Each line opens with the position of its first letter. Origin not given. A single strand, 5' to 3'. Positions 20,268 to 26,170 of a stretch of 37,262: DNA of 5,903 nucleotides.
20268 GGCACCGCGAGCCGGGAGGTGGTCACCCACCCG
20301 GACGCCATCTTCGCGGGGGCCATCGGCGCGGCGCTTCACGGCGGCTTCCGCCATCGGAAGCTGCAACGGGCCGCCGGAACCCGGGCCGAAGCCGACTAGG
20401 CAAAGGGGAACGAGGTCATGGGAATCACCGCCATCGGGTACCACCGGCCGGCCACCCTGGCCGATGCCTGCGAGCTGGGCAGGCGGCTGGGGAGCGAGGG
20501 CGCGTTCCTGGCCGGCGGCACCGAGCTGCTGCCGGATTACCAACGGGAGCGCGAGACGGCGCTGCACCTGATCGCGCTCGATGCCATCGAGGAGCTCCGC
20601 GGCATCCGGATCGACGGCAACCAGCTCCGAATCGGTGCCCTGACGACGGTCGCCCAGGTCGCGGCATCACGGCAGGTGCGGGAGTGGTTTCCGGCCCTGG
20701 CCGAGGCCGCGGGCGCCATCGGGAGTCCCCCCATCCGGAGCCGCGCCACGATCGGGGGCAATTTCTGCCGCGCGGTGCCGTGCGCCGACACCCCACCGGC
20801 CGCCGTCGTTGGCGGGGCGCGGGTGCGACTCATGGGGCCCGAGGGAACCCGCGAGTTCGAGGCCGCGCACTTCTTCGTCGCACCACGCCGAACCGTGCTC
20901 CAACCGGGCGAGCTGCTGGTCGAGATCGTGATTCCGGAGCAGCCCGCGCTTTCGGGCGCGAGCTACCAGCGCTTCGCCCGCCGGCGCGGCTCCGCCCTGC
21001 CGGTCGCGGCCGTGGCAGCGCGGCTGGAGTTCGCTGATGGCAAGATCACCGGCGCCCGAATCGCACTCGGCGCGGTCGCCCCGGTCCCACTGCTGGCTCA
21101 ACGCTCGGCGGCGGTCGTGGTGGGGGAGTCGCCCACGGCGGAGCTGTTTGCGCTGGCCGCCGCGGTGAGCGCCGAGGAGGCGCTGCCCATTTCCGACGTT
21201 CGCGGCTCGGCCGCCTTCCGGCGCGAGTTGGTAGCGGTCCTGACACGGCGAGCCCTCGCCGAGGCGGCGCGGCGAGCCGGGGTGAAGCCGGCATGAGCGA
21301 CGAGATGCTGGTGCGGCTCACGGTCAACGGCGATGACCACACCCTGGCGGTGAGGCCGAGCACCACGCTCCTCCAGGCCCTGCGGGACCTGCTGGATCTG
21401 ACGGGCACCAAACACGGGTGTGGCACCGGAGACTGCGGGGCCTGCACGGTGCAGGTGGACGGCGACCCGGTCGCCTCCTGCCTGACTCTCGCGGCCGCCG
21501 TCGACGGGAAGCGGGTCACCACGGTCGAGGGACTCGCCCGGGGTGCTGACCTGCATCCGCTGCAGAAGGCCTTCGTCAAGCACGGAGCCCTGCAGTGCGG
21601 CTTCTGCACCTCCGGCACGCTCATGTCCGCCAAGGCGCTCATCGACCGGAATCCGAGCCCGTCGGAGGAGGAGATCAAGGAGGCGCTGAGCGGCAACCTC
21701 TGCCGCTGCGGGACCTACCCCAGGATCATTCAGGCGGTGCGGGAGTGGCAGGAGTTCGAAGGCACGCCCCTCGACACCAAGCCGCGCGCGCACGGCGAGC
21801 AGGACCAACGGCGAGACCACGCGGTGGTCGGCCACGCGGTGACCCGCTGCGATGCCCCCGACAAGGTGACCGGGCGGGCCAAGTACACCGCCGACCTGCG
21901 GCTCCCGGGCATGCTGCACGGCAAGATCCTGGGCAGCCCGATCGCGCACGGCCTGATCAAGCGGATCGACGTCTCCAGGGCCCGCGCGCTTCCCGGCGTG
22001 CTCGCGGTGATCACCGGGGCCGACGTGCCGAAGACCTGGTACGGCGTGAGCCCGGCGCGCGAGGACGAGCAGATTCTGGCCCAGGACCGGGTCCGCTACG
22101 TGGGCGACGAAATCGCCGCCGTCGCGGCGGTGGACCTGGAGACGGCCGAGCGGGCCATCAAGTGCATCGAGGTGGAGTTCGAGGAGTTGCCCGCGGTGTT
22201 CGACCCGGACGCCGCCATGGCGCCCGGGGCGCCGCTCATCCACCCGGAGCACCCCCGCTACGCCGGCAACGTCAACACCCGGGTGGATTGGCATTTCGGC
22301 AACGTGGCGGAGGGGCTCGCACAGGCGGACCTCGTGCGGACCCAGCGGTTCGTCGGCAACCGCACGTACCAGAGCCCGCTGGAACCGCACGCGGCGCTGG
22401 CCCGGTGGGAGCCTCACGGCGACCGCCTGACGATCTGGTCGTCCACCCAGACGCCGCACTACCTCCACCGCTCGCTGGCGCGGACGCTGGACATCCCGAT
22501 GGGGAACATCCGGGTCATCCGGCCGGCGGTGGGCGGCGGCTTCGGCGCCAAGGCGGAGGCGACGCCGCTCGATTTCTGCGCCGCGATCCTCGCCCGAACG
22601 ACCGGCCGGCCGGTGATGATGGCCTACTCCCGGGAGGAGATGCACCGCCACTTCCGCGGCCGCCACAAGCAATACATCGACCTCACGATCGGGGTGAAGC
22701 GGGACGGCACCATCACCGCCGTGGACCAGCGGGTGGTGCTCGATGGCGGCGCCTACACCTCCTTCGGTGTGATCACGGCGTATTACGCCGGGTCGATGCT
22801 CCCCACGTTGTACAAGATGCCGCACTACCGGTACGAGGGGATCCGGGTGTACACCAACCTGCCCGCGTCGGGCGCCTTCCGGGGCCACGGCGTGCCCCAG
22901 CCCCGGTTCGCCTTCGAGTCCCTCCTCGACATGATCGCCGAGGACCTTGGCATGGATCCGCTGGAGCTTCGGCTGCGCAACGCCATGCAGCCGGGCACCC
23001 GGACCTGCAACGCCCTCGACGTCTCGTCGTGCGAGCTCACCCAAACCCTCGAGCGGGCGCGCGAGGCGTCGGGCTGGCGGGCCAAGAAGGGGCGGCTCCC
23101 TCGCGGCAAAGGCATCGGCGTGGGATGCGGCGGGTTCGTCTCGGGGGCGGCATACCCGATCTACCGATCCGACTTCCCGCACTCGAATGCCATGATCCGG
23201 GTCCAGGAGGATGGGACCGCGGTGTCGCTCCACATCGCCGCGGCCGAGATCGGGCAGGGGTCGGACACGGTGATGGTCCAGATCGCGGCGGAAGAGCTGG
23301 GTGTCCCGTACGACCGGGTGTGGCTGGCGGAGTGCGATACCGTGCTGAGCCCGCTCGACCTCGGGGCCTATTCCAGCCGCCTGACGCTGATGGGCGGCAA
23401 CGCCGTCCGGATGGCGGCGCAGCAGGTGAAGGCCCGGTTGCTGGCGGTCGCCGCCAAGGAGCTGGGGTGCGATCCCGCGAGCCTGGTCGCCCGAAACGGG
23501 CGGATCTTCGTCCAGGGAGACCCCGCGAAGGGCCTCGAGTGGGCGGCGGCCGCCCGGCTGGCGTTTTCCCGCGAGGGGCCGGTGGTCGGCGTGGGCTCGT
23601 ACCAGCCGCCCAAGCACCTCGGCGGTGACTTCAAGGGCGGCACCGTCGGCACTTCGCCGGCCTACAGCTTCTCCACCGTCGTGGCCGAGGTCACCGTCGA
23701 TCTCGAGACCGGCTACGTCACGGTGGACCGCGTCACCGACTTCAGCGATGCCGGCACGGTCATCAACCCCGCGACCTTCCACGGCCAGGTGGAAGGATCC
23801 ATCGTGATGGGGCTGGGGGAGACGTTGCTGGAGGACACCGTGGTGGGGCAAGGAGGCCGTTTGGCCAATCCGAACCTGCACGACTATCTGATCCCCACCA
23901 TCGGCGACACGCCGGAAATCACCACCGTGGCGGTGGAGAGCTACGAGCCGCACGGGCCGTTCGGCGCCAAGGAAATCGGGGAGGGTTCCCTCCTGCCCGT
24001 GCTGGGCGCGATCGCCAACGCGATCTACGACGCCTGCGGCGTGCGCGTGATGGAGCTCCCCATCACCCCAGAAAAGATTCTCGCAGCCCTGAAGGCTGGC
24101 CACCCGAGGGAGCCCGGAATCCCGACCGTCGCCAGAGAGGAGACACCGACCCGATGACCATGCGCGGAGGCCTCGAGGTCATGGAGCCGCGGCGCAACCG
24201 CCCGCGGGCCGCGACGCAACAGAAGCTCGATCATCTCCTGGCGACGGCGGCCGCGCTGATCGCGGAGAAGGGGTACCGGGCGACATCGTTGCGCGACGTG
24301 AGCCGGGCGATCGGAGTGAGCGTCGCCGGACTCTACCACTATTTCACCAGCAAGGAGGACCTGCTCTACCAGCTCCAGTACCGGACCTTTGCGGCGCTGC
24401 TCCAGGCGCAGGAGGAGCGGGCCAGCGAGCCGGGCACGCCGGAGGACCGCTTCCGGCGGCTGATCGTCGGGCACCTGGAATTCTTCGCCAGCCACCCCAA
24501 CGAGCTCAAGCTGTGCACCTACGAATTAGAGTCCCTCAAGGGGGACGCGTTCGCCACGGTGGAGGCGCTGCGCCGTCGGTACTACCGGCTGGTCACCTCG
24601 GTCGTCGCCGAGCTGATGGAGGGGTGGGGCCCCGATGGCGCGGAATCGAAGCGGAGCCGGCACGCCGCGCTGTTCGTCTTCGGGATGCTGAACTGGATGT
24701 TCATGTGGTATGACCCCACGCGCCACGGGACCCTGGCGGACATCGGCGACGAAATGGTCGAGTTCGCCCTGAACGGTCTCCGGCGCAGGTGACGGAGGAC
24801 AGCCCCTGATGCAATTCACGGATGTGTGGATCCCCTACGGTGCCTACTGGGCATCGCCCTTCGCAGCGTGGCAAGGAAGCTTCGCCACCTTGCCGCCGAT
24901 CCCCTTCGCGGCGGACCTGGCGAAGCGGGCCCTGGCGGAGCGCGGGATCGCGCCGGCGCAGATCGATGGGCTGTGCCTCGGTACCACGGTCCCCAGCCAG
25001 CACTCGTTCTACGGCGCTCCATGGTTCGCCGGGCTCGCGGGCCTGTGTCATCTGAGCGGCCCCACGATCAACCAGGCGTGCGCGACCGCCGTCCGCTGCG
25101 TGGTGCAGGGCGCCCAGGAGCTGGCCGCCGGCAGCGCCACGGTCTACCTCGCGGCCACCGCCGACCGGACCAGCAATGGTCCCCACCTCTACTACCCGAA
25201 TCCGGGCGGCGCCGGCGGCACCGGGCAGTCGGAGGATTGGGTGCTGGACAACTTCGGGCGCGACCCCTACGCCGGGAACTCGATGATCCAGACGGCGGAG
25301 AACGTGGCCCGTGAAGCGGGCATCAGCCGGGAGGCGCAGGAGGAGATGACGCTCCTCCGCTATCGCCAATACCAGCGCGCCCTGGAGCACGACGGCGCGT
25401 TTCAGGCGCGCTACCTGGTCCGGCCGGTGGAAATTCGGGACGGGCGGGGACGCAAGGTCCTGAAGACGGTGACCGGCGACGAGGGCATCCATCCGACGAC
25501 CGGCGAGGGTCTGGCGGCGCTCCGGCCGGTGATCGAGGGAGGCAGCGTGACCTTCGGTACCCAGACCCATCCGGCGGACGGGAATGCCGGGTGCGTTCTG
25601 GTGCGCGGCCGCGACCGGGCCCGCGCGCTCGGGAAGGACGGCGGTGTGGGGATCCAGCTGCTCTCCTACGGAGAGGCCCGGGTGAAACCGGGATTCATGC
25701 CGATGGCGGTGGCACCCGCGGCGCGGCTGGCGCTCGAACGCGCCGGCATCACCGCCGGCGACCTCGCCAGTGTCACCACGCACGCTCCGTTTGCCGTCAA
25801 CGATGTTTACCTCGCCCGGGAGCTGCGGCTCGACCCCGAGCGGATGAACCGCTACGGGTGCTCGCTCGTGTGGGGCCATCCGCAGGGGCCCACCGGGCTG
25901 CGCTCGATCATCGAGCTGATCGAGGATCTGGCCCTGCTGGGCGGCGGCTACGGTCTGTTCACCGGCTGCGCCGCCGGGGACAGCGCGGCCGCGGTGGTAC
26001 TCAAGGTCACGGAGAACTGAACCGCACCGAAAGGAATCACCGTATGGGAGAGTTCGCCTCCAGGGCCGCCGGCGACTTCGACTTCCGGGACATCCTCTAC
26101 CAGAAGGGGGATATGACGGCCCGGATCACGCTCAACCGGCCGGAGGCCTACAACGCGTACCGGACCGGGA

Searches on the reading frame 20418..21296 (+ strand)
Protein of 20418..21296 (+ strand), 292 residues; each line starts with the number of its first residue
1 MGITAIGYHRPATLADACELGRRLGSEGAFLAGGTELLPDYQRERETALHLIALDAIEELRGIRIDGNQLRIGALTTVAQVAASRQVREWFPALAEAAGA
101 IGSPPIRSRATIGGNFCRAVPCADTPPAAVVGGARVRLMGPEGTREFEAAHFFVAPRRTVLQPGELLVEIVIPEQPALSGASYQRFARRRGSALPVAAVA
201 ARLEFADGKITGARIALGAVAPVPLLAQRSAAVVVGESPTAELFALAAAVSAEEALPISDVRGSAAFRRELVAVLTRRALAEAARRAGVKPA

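Call 5: search_protein_families(library=ncbifam, proteins=[window:20418-21296:+], max_evalue=1e-10)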
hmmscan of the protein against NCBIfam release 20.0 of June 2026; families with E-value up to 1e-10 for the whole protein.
window:20418-21296:+ (292 aa): 7 families
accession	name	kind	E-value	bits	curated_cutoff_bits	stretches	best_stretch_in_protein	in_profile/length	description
NF043083.1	XdhB_XDHase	equivalog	2.9e-53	180.9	310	1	8-288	7-288/289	xanthine dehydrogenase subunit XdhB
NF007427.0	PRK09971.1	equivalog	2.4e-50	171.4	287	1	8-288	7-288/292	xanthine dehydrogenase FAD-binding subunit XdhB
NF041019.1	glyceraldDH_beta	equivalog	5.2e-50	170.3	350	1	5-282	5-279/280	glyceraldehyde dehydrogenase subunit beta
TIGR02963.1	xanthine_xdhA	equivalog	3e-39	134.9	467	1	9-280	196-465/468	xanthine dehydrogenase small subunit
TIGR03195.1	4hydrxCoA_B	equivalog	1.7e-36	126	404.55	2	6-122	5-120/321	4-hydroxybenzoyl-CoA reductase subunit beta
TIGR03199.1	pucC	equivalog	3.3e-26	92.2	306.05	1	11-273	1-259/264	xanthine dehydrogenase subunit C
TIGR03312.1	Se_sel_red_FAD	hypoth_equivalog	5e-18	65.2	241.5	1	8-284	4-251/257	molybdopterin-dependent oxidoreductase FAD-binding subunit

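Call 75: search_solved_structures(query=window:20418-21296:+, max_evalue=1e-10, show_alignments=2)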
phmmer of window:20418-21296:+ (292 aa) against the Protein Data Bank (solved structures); distinct sequences matched with E-value up to 1e-10: 21.
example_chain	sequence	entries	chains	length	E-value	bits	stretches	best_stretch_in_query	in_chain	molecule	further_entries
1zxi_C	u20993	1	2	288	4.2e-41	144.5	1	6-287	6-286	Carbon monoxide dehydrogenase medium chain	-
1n5w_C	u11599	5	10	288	7.7e-41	143.7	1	6-287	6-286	Carbon monoxide dehydrogenase medium chain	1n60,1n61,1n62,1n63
1ffu_C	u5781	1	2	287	1.5e-40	142.7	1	7-285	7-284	CUTM, FLAVOPROTEIN OF CARBON MONOXIDE DEHYDROGENASE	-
1ffv_C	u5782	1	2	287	2.1e-39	139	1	7-285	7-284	CUTM, FLAVOPROTEIN OF CARBON MONOXIDE DEHYDROGENASE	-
8uem_B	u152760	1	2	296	5.3e-34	121.3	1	8-292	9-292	Carbon monoxide dehydrogenase medium chain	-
4zoh_B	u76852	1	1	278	4.8e-32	114.9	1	6-286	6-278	Putative oxidoreductase FAD-binding subunit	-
7dqx_E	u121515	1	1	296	1.1e-30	110.4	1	15-287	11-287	6-hydroxypseudooxynicotine dehydrogenase complex subunit alpha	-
7dqx_B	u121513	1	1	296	1.2e-30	110.3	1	15-287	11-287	6-hydroxypseudooxynicotine dehydrogenase complex subunit alpha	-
1rm6_B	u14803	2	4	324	6.4e-26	94.8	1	4-123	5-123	4-hydroxybenzoyl-CoA reductase beta subunit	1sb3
3hrd_C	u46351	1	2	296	5.2e-25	91.8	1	10-277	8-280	Nicotinate dehydrogenase FAD-subunit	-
1t3q_C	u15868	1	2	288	1e-22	84.3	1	4-287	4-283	quinoline 2-oxidoreductase medium subunit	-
2w3r_A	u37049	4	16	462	5.8e-21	78.5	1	26-283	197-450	XANTHINE DEHYDROGENASE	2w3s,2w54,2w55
1jro_A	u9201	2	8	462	5.8e-21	78.5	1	26-283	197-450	xanthine dehydrogenase, chain A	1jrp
5y6q_B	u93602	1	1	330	3.1e-18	69.6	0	15-128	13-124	Aldehyde oxidase medium subunit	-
5g5g_B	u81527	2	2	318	5.9e-16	62.1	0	5-122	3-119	PUTATIVE XANTHINE DEHYDROGENASE YAGR MOLYBDENUM-BINDING SU SUBUNIT | Aldehyde oxidoreductase FAD-binding subunit PaoB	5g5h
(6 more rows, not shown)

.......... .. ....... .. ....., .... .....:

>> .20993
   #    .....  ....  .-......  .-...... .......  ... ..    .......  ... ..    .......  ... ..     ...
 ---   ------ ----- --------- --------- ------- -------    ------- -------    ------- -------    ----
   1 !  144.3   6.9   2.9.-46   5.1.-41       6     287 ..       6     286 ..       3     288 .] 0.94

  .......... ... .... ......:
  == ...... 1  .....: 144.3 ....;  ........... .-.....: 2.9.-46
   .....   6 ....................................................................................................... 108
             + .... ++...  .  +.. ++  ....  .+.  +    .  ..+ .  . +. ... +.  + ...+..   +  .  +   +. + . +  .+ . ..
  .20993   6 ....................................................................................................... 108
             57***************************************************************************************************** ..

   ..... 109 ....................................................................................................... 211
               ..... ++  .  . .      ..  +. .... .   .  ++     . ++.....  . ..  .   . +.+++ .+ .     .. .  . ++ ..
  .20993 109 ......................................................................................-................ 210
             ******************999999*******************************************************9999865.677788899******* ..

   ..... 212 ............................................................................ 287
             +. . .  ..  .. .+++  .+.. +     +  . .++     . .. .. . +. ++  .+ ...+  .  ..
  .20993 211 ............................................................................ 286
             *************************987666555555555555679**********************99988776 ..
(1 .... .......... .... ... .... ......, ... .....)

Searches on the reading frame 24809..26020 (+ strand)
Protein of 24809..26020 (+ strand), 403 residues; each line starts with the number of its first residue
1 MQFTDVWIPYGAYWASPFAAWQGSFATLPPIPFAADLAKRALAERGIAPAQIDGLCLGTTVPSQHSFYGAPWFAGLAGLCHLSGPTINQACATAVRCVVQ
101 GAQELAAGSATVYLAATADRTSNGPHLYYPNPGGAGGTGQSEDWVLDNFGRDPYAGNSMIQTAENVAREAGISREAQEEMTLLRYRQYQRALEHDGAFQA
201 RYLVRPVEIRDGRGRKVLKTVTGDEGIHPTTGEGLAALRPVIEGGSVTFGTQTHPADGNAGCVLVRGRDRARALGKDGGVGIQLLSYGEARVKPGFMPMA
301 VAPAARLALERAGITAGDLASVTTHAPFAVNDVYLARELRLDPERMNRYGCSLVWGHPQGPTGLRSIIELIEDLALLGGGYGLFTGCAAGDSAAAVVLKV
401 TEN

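Call 3: search_protein_families(library=pfam, proteins=[window:24809-26020:+], max_evalue=0.001)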
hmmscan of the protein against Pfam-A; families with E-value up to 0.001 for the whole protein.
window:24809-26020:+ (403 aa): 2 families
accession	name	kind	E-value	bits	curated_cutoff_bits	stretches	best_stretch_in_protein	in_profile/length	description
PF00108.29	Thiolase_N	-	2.5e-25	89.8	26.4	1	17-266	10-258/260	Thiolase, N-terminal domain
PF02803.24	Thiolase_C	-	1.1e-18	67.5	27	1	284-399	7-122/123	Thiolase, C-terminal domain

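Call 4: search_protein_families(library=ncbifam, proteins=[window:24809-26020:+], max_evalue=0.001)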
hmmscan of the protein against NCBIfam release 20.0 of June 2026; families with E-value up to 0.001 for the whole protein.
window:24809-26020:+ (403 aa): 34 families (the best 25 are shown)
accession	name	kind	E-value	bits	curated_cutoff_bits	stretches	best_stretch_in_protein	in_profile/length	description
TIGR01930.1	AcCoA-C-Actrans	subfamily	1.7e-56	191.8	240.55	1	16-399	7-385/385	acetyl-CoA C-acyltransferase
NF006552.0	PRK09051.1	subfamily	2.7e-48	165.2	565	1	19-398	17-392/395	beta-ketothiolase BktB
NF042999.1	bketothiol_BktB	equivalog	4.3e-42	144.8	725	1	20-398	17-391/394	beta-ketothiolase BktB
NF004853.0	PRK06205.1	subfamily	1.1e-41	143.3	551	1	17-399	13-401/404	acetyl-CoA C-acetyltransferase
NF004206.0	PRK05656.1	subfamily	1.5e-37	129.6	688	1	19-398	15-390/392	acetyl-CoA C-acetyltransferase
NF005890.0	PRK07851.1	equivalog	2.4e-35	122.3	580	2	157-398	171-402/406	acetyl-CoA C-acetyltransferase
NF006086.0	PRK08235.1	equivalog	2.9e-34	118.8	526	1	16-400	12-392/393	acetyl-CoA C-acetyltransferase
NF006516.0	PRK08963.1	equivalog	4.7e-34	117.9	560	2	155-400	180-435/436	acetyl-CoA C-acyltransferase FadI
NF005033.0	PRK06445.1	equivalog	6.1e-34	117.8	511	1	25-399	28-393/395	acetyl-CoA C-acetyltransferase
NF006001.0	PRK08131.1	equivalog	1e-33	116.8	622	1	15-398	11-398/401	3-oxoadipyl-CoA thiolase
NF005805.0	PRK07661.1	equivalog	1.6e-32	112.9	633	1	20-399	17-389/391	acetyl-CoA C-acetyltransferase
TIGR02430.1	pcaF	equivalog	4.2e-32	111.7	597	1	46-397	42-396/400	3-oxoadipyl-CoA thiolase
NF005152.0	PRK06633.1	equivalog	4.2e-32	111.2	675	1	17-395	14-386/392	acetyl-CoA C-acetyltransferase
NF006553.0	PRK09052.1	equivalog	9.2e-32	110.5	567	1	20-397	21-396/399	acetyl-CoA C-acyltransferase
NF005865.0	PRK07801.1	equivalog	4.9e-31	108.3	591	1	20-397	16-378/382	acetyl-CoA C-acetyltransferase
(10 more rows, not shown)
